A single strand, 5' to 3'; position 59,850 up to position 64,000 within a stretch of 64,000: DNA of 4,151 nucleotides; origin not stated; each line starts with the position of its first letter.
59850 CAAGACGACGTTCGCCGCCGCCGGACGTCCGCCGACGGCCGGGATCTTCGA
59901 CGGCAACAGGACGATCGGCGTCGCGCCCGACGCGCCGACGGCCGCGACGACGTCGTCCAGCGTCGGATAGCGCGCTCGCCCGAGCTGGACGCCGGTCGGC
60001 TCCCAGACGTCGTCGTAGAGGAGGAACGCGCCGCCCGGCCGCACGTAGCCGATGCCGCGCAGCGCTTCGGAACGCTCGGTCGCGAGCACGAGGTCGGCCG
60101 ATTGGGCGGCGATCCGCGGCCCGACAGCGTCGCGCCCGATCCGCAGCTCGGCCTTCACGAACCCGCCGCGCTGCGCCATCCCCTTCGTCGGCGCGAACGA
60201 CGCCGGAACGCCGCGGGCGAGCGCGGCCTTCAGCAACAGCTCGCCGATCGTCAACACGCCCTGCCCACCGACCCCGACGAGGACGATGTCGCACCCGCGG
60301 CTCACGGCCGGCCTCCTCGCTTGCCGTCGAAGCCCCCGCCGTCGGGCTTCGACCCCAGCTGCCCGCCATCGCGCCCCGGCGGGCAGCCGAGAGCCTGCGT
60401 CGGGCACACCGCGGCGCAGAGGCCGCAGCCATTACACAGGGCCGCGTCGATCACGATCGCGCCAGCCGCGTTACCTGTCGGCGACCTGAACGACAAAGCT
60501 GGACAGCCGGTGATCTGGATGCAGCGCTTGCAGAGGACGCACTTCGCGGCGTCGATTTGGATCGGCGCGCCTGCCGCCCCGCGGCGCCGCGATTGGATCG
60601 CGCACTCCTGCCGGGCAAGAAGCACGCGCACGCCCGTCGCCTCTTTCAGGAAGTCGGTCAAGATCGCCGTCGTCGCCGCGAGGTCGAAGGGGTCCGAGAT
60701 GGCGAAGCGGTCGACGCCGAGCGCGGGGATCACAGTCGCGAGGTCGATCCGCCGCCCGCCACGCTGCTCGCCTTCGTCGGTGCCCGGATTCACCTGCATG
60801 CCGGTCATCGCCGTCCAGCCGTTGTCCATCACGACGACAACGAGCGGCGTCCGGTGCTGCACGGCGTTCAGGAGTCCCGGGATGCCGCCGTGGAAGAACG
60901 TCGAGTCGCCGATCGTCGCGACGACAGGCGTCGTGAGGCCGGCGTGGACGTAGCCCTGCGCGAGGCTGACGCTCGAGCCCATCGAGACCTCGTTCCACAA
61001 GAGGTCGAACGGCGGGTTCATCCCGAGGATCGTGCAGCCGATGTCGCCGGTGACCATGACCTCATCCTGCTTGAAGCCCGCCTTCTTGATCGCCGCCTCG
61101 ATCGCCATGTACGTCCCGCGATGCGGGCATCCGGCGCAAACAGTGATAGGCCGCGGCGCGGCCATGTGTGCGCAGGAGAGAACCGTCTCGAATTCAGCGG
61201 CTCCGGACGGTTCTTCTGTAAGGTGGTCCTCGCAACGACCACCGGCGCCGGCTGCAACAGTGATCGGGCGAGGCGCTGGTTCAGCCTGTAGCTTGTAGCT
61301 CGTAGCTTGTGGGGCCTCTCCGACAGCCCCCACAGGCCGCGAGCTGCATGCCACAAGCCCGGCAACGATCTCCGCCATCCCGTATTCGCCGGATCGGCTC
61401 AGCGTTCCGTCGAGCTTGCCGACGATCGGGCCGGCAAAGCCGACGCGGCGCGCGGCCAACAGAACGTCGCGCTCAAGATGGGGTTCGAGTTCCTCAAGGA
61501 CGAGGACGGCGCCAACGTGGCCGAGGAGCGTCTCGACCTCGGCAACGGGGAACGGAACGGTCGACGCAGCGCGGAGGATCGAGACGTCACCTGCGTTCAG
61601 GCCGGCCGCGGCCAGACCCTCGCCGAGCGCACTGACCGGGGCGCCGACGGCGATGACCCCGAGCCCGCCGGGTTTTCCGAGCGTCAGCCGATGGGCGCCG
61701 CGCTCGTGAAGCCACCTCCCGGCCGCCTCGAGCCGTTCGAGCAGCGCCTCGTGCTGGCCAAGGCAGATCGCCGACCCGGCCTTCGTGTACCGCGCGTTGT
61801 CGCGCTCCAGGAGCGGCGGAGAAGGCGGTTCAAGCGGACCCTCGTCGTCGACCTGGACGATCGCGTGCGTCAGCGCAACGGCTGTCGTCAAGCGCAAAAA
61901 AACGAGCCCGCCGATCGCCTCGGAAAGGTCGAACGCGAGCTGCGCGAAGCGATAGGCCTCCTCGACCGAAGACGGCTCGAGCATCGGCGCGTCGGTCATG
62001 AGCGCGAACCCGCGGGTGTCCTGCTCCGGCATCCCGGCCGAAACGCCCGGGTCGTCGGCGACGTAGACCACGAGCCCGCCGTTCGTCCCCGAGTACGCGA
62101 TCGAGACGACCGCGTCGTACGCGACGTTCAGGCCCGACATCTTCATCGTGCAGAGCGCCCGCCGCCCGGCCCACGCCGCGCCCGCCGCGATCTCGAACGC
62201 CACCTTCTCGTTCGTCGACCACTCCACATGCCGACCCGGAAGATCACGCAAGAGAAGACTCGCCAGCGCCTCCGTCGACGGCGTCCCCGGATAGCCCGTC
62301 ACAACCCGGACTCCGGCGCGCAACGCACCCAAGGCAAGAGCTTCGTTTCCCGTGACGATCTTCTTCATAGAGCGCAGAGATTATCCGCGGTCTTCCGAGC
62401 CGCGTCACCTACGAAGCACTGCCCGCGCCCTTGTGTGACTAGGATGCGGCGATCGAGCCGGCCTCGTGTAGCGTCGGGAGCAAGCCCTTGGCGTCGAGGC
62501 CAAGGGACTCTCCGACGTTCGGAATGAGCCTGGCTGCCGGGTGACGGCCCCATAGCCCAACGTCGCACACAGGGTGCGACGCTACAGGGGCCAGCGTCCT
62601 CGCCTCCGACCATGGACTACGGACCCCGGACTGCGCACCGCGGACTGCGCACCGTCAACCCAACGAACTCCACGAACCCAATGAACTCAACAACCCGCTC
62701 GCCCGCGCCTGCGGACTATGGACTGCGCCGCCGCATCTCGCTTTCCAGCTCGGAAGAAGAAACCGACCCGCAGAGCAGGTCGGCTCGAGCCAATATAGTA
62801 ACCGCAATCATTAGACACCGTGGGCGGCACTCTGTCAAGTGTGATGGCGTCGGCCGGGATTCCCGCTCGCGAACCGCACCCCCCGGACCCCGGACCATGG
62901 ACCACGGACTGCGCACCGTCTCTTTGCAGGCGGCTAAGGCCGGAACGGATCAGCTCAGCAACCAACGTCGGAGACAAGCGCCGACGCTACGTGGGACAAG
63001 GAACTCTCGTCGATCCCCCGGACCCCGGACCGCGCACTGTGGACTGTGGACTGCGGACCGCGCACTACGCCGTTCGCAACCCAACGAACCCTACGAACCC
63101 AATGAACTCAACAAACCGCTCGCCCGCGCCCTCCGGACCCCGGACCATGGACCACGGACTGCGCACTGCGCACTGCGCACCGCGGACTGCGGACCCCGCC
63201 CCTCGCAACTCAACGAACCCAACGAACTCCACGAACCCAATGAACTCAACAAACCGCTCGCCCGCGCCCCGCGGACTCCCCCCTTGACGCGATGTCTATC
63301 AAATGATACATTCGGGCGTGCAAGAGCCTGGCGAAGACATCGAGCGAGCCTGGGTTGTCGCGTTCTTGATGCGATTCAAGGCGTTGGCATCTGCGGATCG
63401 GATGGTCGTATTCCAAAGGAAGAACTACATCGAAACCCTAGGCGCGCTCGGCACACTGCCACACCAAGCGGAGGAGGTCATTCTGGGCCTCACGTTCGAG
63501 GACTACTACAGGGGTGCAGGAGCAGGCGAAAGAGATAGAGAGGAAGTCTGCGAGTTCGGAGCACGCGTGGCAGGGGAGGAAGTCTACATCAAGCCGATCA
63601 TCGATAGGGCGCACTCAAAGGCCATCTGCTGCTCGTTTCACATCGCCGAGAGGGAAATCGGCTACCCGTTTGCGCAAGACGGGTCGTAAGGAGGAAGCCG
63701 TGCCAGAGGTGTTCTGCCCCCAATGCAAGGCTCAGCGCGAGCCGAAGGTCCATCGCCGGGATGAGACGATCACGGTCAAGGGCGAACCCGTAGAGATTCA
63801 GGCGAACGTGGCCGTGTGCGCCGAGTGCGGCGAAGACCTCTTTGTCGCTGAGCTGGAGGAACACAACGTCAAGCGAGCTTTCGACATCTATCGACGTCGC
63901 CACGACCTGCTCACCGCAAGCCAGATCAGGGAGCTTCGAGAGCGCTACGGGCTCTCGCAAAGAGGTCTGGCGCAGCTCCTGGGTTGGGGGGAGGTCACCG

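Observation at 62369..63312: A 0.9-kb intergenic region of iteron-like composite direct repeats runs into a consensus promoter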

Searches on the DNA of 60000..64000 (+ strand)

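Call 9: search_rna_families(source=window, start=60000, end=64000, threshold=evalue, max_evalue=10)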
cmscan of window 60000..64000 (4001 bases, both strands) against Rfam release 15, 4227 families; matches with E-value up to 10: 5.
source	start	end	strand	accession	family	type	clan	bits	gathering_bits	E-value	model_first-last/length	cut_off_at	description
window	61283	61359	-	RF01996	mir-995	Gene; miRNA;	-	27.6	72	0.017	1-88/88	no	mir-995 microRNA precursor family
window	61286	61358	-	RF03620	mir-1233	Gene; miRNA;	-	25.9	87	0.22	1-82/82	no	mir-1233 microRNA precursor family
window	61244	61391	-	RF04203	MIR1144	Gene; miRNA;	-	17.9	90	6.7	1-197/197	no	MIR1144 microRNA precursor family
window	61042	61094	-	RF01129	sR44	Gene; snRNA; snoRNA; CD-box;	-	14.5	45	3.4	1-55/55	no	Small nucleolar RNA sR44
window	62756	62822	-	RF02631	Hrs13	Gene; sRNA;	-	14.1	52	7.5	1-82/82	no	Hfq-regulated sRNA 13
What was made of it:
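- On CsrB/RsmZ-type sponge RNA: No Rfam hit (call 9).
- No Rfam family reaches significance (call 9).
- Tried and rejected: Only noise was found (call 9).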

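Call 51: search_dna_similar(query=window:62369-63312:+, collection=plasmids, mode=distant, max_rows=10)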
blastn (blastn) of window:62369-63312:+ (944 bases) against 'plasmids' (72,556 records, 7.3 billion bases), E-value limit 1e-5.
No match.

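Call 52: search_dna_similar(query=window:62369-63312:+, collection=phages, mode=distant, max_rows=10)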
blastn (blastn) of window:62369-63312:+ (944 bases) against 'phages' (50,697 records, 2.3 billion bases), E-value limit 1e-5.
No match.

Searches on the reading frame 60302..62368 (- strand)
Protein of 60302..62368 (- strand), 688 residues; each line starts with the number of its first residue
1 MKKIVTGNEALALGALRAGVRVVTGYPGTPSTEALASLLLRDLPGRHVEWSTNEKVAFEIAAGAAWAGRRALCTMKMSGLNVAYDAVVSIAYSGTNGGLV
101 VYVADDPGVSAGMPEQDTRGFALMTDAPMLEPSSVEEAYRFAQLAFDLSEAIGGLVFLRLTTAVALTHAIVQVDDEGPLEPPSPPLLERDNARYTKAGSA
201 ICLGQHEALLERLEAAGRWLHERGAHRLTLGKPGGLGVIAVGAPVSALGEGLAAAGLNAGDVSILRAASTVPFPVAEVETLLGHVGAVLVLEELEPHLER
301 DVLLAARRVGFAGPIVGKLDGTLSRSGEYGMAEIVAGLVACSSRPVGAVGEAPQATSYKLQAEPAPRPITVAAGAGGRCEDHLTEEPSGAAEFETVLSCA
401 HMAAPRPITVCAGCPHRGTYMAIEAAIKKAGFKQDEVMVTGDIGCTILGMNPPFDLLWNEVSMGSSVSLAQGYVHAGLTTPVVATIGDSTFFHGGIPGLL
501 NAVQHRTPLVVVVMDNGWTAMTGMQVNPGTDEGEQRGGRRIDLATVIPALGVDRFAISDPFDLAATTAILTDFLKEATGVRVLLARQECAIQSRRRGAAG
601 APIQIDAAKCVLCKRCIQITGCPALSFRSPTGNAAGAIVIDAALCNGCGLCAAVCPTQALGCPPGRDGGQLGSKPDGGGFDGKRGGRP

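Call 10: find_encoding_contigs(protein=window:60302-62368:-, flank=10000, max_places=6)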
Protein window:60302-62368:- (688 aa): no gene with exactly this product is on record in the collection.

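Call 60: search_protein_families(library=pfam, proteins=[window:60305-62368:-], max_evalue=0.001)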
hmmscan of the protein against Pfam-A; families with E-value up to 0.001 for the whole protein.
window:60305-62368:- (688 aa): 9 families
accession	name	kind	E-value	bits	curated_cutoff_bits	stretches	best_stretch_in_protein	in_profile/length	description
PF02775.26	TPP_enzyme_C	-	3e-16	60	21.9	1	442-566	1-136/151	Thiamine pyrophosphate enzyme, C-terminal TPP binding domain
PF01855.24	POR_N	-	2e-12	47.8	27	1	14-173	2-165/231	Pyruvate flavodoxin/ferredoxin oxidoreductase, thiamine diP-bdg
PF12837.12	Fer4_6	-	1.7e-10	40.8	25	1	638-660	2-24/24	4Fe-4S binding domain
PF00037.32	Fer4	-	4.2e-09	36.3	21.1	1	638-660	1-23/24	4Fe-4S binding domain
PF14697.11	Fer4_21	-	3.8e-07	30.6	35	1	604-658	2-55/59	4Fe-4S dicluster domain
PF12838.12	Fer4_7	-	4.8e-07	30.6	27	1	609-659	1-52/52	4Fe-4S dicluster domain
PF12797.12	Fer4_2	-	7.9e-07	29.1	24.5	1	637-657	2-22/22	4Fe-4S binding domain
PF13237.11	Fer4_10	-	1.9e-06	28.1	25.5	2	603-656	2-53/53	4Fe-4S dicluster domain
PF13187.11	Fer4_9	-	0.00011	22.5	27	1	609-659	1-51/52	4Fe-4S dicluster domain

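Call 61: find_homologous_proteins(query=window:60305-62368:-, max_evalue=1e-50)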
Query window:60305-62368:- (688 aa): 7809 proteins with E <= 1e-50 among 8000 candidates; the best 120 are listed.
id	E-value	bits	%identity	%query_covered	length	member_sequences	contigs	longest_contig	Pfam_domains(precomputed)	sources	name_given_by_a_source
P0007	0.0e+0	1533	100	100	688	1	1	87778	PF14697.12,PF01855.25,PF02775.27,PF12797.13,PF12837.13,PF00037.33,PF12838.13,PF13237.12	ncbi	ncbi:MAG: thiamine pyrophosphate-dependent enzyme [Candidatus Bipolaricaulota bacterium]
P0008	0.0e+0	1122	76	100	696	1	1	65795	PF01855.25,PF02775.27,PF12797.13,PF12837.13,PF00037.33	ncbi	-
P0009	0.0e+0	1100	72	100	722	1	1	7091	PF14697.12,PF01855.25,PF02775.27,PF12797.13,PF12837.13,PF00037.33,PF12838.13,PF13237.12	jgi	-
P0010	0.0e+0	1092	75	96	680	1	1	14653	PF01855.25,PF02775.27,PF12837.13,PF00037.33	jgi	jgi:indolepyruvate ferredoxin oxidoreductase alpha subunit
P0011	0.0e+0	1058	72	97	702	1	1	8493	PF01855.25,PF02775.27,PF12797.13,PF12837.13,PF00037.33,PF12838.13,PF13237.12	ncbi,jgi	-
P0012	0.0e+0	1054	75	96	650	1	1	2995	PF01855.25,PF02775.27,PF12797.13,PF12837.13,PF00037.33,PF12838.13,PF13237.12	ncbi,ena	-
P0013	0.0e+0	1053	69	98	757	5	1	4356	PF14697.12,PF01855.25,PF02775.27,PF12797.13,PF12837.13,PF00037.33,PF12838.13,PF13237.12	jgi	jgi:indolepyruvate ferredoxin oxidoreductase alpha subunit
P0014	0.0e+0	1051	75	96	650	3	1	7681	PF01855.25,PF02775.27,PF12797.13,PF12837.13,PF00037.33,PF12838.13,PF13237.12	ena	-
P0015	0.0e+0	1047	69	98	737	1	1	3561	PF01855.25,PF02775.27,PF12797.13,PF12837.13,PF00037.33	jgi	-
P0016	0.0e+0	1046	70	96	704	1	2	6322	PF01855.25,PF02775.27,PF12797.13,PF12837.13,PF00037.33,PF13237.12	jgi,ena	jgi:indolepyruvate ferredoxin oxidoreductase alpha subunit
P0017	0.0e+0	1032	72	96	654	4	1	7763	PF01855.25,PF02775.27,PF12797.13,PF12837.13,PF00037.33,PF12838.13,PF13237.12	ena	-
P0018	0.0e+0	1031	74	96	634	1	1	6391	PF14697.12,PF01855.25,PF02775.27,PF12797.13,PF12837.13,PF00037.33,PF13237.12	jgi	-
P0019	0.0e+0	1023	70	97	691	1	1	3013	PF14697.12,PF01855.25,PF02775.27,PF12797.13,PF12837.13,PF00037.33,PF12838.13,PF13237.12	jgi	-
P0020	0.0e+0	1020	70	96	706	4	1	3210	PF01855.25,PF02775.27,PF12797.13,PF12837.13,PF00037.33,PF12838.13,PF13237.12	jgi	jgi:indolepyruvate ferredoxin oxidoreductase alpha subunit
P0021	0.0e+0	1019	69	96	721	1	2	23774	PF01855.25,PF02775.27,PF12797.13,PF12837.13,PF00037.33,PF13237.12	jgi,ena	-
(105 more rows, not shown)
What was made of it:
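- The window's IorA is 100% identical to a protein named as from a Candidatus Bipolaricaulota MAG (call 61).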

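Call 62: find_encoding_contigs(protein=P0007, flank=10000, max_places=3)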
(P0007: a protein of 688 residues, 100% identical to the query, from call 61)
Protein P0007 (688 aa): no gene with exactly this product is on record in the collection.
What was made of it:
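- On GTAG-tagged REP: Only three copies lie in this 64-kb window, and the rest of the source genome could not be read (calls 10, 62).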

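Call 63: find_encoding_contigs(protein=P0008, flank=6000, max_places=3)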
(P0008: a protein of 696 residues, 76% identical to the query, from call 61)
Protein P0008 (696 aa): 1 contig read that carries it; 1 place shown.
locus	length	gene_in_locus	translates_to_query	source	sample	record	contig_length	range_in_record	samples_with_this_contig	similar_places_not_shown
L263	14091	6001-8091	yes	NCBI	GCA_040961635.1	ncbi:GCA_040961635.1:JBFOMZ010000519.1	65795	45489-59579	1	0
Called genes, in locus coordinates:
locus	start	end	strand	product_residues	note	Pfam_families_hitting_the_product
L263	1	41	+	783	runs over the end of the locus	PF01315:Ald_Xan_dh_C, PF02738:MoCoBD_1, PF20256:MoCoBD_2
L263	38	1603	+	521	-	PF00941:FAD_binding_5, PF03450:CO_deh_flav_C, PF00111:Fer2 (weak), PF01799:Fer2_2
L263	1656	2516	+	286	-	PF00941:FAD_binding_5, PF03450:CO_deh_flav_C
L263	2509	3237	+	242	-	PF00111:Fer2, PF01799:Fer2_2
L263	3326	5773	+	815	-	PF01315:Ald_Xan_dh_C, PF02738:MoCoBD_1, PF20256:MoCoBD_2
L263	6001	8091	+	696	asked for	PF01855:POR_N, PF02775:TPP_enzyme_C, PF12797:Fer4_2 (faint), PF00037:Fer4 (weak), PF12837:Fer4_6 (weak)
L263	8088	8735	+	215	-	PF01558:POR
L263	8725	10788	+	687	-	PF02629:CoA_binding (weak), PF13380:CoA_binding_2, PF13607:Succ_CoA_lig, PF19045:Ligase_CoA_2, PF13549:ATP-grasp_5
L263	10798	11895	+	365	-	PF00155:Aminotran_1_2, PF00266:Aminotran_5 (weak)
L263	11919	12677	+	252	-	PF12850:Metallophos_2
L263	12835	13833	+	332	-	PF00356:LacI, PF00532:Peripla_BP_1, PF13407:Peripla_BP_4, PF13377:Peripla_BP_3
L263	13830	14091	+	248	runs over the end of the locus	PF01791:DeoC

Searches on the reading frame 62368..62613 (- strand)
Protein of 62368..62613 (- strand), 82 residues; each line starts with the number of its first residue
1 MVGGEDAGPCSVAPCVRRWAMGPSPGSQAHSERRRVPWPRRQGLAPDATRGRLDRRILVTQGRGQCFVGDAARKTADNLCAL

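Call 13: search_protein_families(library=pfam, proteins=[window:62368-62613:-], max_evalue=0.1)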
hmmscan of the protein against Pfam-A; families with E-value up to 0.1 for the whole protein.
window:62368-62613:- (82 aa): 1 family
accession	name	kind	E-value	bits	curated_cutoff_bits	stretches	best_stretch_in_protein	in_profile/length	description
PF11129.13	EIAV_Rev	-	0.061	14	25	1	14-61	27-72/134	Rev protein of equine infectious anaemia virus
